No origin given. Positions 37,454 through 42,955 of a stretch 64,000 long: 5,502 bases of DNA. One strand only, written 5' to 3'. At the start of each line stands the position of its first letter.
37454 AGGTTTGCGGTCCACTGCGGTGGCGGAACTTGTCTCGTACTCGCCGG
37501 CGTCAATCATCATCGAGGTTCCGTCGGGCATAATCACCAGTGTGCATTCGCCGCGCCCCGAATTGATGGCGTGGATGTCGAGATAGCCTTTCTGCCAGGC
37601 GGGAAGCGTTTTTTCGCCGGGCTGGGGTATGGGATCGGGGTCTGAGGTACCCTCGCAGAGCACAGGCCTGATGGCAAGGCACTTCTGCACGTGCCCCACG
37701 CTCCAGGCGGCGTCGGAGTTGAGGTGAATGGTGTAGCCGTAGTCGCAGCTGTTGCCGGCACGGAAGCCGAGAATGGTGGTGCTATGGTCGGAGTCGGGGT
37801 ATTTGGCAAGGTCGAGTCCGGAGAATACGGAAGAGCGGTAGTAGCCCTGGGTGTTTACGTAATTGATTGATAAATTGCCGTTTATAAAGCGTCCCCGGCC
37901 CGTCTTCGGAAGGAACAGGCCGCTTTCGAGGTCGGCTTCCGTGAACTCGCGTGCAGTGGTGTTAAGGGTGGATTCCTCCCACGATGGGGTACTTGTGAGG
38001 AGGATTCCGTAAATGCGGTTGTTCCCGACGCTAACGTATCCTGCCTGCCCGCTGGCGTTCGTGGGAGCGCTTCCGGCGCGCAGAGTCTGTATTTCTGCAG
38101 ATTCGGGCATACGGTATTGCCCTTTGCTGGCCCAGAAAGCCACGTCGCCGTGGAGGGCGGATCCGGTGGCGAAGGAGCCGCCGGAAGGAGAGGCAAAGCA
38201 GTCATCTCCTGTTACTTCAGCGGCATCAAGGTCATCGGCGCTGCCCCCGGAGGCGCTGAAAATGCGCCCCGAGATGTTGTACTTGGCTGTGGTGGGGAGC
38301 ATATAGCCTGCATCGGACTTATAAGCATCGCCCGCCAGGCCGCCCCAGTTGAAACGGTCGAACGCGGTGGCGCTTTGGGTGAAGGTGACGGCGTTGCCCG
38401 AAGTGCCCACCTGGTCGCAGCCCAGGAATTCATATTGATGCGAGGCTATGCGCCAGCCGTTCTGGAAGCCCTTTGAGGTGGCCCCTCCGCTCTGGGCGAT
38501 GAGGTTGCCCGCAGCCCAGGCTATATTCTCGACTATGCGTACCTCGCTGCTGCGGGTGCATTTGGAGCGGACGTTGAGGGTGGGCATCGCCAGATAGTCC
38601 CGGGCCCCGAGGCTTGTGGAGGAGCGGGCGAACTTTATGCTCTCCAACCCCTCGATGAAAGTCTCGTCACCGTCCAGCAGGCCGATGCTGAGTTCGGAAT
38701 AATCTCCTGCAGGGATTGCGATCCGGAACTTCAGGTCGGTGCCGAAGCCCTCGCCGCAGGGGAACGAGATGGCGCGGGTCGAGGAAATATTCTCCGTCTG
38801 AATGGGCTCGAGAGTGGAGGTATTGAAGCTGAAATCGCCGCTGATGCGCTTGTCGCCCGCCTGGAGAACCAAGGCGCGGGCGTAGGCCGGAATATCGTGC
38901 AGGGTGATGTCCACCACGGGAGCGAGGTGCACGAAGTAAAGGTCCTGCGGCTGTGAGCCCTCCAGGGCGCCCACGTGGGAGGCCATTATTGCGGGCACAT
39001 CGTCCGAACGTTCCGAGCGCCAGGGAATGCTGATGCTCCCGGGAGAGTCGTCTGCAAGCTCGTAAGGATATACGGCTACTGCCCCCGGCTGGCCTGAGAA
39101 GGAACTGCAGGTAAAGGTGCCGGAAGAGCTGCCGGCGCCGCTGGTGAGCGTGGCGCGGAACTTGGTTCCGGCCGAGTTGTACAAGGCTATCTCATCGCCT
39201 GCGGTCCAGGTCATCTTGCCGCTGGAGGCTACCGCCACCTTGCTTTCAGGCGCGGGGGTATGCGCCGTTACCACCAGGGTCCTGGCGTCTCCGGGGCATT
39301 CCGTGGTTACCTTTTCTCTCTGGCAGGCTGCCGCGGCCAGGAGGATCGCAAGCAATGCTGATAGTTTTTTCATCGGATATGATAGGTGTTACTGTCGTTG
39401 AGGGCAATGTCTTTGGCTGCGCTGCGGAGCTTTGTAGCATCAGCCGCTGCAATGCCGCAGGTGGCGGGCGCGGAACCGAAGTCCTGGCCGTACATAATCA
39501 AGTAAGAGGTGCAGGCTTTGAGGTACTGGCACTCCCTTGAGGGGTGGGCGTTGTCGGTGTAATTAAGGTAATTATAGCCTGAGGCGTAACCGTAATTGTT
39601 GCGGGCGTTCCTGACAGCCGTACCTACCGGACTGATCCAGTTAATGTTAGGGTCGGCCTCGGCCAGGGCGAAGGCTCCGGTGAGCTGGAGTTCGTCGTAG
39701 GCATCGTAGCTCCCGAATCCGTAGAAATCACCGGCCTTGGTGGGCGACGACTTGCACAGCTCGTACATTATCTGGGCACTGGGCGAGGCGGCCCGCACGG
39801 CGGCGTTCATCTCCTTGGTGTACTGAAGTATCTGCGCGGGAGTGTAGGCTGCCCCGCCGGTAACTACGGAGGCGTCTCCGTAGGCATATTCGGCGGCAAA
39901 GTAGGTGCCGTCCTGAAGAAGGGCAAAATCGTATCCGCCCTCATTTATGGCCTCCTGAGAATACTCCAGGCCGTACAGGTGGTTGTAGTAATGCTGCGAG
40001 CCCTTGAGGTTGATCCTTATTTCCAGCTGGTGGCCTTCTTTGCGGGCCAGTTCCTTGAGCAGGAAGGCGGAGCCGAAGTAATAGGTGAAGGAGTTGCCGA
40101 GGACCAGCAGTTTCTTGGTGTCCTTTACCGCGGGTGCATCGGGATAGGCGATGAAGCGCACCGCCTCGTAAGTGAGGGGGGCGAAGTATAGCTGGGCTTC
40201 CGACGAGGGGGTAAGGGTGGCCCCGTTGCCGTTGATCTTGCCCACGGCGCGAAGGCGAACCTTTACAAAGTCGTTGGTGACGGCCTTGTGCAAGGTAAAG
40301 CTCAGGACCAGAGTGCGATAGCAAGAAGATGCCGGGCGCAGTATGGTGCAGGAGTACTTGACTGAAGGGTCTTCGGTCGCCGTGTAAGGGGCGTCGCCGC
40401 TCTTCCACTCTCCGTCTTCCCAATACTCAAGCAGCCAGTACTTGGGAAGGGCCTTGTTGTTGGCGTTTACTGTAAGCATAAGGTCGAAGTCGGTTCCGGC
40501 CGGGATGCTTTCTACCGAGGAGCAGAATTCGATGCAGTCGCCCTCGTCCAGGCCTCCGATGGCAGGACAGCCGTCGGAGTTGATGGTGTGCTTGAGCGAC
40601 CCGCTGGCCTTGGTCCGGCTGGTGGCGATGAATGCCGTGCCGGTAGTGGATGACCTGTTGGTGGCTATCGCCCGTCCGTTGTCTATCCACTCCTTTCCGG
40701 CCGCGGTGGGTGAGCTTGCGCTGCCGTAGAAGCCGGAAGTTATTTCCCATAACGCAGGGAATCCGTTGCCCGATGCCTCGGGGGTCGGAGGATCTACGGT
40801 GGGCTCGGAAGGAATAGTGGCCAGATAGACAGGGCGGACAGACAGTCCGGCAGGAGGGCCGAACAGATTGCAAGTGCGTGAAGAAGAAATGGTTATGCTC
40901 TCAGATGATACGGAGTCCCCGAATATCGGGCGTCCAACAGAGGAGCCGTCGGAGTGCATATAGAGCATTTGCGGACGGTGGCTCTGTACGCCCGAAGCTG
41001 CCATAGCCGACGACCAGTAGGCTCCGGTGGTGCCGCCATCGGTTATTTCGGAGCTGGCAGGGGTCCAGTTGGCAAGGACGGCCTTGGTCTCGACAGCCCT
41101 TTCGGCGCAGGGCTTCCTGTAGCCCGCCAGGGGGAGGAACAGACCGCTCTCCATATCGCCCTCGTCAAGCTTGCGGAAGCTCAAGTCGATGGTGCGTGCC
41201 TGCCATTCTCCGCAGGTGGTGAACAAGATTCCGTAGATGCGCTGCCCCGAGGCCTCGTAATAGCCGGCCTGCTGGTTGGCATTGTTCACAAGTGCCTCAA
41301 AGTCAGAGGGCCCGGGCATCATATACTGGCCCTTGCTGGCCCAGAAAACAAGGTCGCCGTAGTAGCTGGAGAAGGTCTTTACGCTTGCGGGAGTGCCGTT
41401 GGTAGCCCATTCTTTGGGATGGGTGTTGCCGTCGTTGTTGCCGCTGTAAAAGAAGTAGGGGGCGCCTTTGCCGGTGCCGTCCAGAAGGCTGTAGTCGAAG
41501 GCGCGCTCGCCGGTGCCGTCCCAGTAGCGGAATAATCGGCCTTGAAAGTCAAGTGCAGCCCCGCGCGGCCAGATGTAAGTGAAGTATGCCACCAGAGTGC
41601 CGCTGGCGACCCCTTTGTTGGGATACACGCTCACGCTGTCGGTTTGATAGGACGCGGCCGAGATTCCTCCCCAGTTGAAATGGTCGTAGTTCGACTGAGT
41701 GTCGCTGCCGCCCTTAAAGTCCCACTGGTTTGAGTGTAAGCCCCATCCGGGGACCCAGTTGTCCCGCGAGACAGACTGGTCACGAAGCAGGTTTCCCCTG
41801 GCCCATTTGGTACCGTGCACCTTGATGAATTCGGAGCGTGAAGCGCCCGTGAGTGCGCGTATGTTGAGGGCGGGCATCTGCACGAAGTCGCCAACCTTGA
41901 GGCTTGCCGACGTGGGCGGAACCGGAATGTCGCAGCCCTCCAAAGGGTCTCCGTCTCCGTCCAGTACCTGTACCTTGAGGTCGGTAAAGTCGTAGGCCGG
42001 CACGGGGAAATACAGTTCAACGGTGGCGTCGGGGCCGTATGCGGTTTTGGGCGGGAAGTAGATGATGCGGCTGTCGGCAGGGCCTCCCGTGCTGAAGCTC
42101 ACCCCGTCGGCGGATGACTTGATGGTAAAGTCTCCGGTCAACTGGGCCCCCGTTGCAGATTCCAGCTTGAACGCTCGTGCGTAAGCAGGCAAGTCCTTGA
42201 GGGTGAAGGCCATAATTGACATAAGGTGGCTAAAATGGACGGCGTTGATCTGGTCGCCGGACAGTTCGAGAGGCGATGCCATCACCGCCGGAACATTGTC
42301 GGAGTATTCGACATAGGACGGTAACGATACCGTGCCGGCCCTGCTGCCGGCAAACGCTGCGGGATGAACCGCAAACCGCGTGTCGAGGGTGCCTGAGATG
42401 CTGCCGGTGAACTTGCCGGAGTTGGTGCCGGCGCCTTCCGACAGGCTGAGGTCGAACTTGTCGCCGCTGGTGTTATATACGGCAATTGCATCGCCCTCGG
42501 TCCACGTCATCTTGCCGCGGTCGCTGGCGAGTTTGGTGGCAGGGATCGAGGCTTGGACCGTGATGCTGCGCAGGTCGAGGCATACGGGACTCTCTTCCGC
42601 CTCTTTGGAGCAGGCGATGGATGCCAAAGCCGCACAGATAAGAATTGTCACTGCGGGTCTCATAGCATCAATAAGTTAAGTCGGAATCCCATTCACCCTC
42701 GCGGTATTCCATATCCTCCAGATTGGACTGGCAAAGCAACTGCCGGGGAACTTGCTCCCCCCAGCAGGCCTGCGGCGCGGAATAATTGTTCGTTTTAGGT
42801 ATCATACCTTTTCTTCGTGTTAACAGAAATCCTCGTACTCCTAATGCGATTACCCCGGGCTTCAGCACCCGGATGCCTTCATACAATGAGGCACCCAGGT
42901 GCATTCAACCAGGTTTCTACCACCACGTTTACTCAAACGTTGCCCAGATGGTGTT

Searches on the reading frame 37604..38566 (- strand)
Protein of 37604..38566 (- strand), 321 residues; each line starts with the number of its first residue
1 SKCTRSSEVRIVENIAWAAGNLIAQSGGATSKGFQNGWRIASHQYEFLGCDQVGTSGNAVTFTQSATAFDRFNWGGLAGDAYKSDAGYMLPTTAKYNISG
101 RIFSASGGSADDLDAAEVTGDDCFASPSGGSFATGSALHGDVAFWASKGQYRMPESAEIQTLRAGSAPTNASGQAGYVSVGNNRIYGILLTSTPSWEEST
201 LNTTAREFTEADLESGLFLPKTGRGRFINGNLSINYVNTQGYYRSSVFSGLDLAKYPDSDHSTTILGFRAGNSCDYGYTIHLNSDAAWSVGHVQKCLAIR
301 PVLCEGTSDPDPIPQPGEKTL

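Call 47: search_protein_families(library=pfam, proteins=[window:37604-38566:-], max_evalue=10)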
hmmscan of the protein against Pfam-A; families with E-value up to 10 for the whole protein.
seq(321 aa): 1 family
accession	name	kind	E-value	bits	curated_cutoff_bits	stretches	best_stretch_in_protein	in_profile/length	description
PF12985.13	DUF3869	-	0.19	12.4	24.5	1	91-134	1-43/85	Domain of unknown function (DUF3869)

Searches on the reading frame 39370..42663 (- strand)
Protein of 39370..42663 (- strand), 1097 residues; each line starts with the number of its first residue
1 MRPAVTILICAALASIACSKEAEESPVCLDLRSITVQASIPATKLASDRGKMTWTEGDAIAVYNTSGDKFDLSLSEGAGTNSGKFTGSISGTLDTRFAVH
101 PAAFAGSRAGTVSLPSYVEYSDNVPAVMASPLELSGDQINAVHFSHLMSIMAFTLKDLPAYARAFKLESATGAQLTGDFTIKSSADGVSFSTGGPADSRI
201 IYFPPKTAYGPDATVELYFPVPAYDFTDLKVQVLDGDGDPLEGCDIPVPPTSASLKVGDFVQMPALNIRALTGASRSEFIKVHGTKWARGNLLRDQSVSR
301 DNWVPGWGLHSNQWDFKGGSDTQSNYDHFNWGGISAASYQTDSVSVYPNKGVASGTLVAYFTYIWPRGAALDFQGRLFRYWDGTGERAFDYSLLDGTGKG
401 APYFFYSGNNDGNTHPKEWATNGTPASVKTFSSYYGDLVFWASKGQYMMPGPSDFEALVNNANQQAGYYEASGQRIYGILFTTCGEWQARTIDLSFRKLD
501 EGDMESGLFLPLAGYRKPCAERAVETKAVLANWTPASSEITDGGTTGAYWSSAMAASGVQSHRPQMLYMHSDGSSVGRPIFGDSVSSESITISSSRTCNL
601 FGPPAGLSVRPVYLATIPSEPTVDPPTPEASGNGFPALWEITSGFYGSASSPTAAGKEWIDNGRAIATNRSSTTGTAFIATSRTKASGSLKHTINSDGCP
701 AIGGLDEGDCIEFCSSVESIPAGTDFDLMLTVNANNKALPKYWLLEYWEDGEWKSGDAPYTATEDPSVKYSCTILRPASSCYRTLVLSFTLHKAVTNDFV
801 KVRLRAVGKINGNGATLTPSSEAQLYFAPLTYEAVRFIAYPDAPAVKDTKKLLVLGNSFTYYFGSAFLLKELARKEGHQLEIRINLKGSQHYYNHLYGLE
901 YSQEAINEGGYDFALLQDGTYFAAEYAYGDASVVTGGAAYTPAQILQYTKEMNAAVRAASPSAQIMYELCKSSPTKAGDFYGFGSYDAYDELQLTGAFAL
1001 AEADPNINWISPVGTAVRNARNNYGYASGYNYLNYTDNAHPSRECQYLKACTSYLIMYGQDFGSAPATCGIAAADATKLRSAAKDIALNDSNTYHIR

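Call 4: search_protein_families(library=pfam, proteins=[window:39370-42663:-], max_evalue=0.01)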
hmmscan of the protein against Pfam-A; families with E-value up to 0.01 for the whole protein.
window:39370-42663:- (1097 aa): 0 families

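Call 6: search_protein_families(library=ncbifam, proteins=[window:39370-42663:-], max_evalue=0.01)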
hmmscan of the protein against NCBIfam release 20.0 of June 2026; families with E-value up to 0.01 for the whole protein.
window:39370-42663:- (1097 aa): 0 families

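Call 34: search_solved_structures(query=window:39370-42663:-, max_evalue=1)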
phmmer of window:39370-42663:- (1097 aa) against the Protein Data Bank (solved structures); distinct sequences matched with E-value up to 1: 0.

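Call 70: find_homologous_proteins(query=window:39370-42663:-, max_evalue=0.001)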
Query window:39370-42663:- (1097 aa): 29 proteins with E <= 0.001 among 8000 candidates.
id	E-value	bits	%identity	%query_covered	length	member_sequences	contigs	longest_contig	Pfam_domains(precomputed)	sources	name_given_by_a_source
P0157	0.0e+0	2506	99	100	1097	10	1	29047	-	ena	-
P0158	0.0e+0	2099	81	100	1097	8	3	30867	-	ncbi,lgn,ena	-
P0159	0.0e+0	1798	69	100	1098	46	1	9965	-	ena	-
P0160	0.0e+0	1784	69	99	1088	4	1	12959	-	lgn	-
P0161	0.0e+0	1748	69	99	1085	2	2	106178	-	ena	-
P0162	3.7e-239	815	60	55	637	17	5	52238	-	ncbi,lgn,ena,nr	ncbi:MAG: hypothetical protein IJP55_04935 [Bacteroidales bacterium]|nr:hypothetical protein [Bacter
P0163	5.8e-87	311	37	46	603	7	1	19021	-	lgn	-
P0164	2.0e-85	306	34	56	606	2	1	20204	-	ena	-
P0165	4.7e-83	298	35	46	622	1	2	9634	-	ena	-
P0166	3.9e-76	275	33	50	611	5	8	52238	-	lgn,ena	-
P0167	1.9e-75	273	34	47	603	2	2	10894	-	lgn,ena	-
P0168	1.2e-69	254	35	47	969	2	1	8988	-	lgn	-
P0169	1.5e-69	253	35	44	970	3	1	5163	-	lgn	-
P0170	2.2e-67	246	34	45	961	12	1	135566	-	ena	-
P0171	2.3e-64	236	29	56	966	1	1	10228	-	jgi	-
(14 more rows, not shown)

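Call 90: search_protein_families(library=pfam, alignment_id=A4, max_evalue=0.01)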
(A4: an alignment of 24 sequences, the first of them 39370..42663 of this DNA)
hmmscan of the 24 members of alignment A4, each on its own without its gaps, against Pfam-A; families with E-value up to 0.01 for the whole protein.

A. member 1, window:39370-42663:- (1097 aa): 0 families

B. families by the number of members that match (of 24 scanned): 2 families
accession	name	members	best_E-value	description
PF00753.33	Lactamase_B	3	7.1e-07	Metallo-beta-lactamase superfamily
PF05887.16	Trypan_PARP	1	0.00094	Procyclic acidic repetitive protein (PARP)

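Call 91: search_solved_structures(query=A4, max_evalue=1)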
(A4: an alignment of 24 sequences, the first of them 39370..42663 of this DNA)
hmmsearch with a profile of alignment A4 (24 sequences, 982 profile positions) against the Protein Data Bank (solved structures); distinct sequences matched with E-value up to 1: 1.
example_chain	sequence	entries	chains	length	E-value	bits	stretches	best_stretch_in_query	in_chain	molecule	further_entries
6all_A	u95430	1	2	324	0.059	14.7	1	1-47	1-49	Fe(3+)-citrate-binding protein yfmC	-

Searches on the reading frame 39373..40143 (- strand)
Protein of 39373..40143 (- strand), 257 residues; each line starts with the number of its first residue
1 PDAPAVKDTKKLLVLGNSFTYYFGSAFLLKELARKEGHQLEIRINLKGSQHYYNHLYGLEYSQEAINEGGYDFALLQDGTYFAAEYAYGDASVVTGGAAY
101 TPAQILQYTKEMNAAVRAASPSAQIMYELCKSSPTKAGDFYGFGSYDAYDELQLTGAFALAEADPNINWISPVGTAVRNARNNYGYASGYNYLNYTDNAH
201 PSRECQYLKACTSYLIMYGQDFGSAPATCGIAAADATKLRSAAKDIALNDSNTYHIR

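Call 47: search_protein_families(library=pfam, proteins=[window:39373-40143:-], max_evalue=10)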
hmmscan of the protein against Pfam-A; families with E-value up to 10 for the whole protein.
seq(257 aa): 2 families
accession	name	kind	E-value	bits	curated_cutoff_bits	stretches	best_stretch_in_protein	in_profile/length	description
PF16227.11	DUF4886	-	0.021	14.3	26.7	1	141-221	142-216/242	Domain of unknown function (DUF4886)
PF12988.13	TraQ_transposon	-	0.091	13.2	27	1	25-64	34-71/133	TraQ conjugal transfer protein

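Call 72: search_solved_structures(query=window:39373-40143:-, max_evalue=10, show_alignments=1)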
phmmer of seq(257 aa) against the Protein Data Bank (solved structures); distinct sequences matched with E-value up to 10: 0.

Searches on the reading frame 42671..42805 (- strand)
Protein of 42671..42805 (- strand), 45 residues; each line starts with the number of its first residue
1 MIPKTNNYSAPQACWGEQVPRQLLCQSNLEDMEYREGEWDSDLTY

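Call 22: search_protein_families(library=ncbifam, proteins=[window:42671-42805:-], max_evalue=10)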
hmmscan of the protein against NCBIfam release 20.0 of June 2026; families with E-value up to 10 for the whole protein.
seq(45 aa): 0 families

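Call 23: search_protein_families(library=pfam, proteins=[window:42671-42805:-], max_evalue=10)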
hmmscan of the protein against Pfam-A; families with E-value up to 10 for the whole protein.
seq(45 aa): 0 families
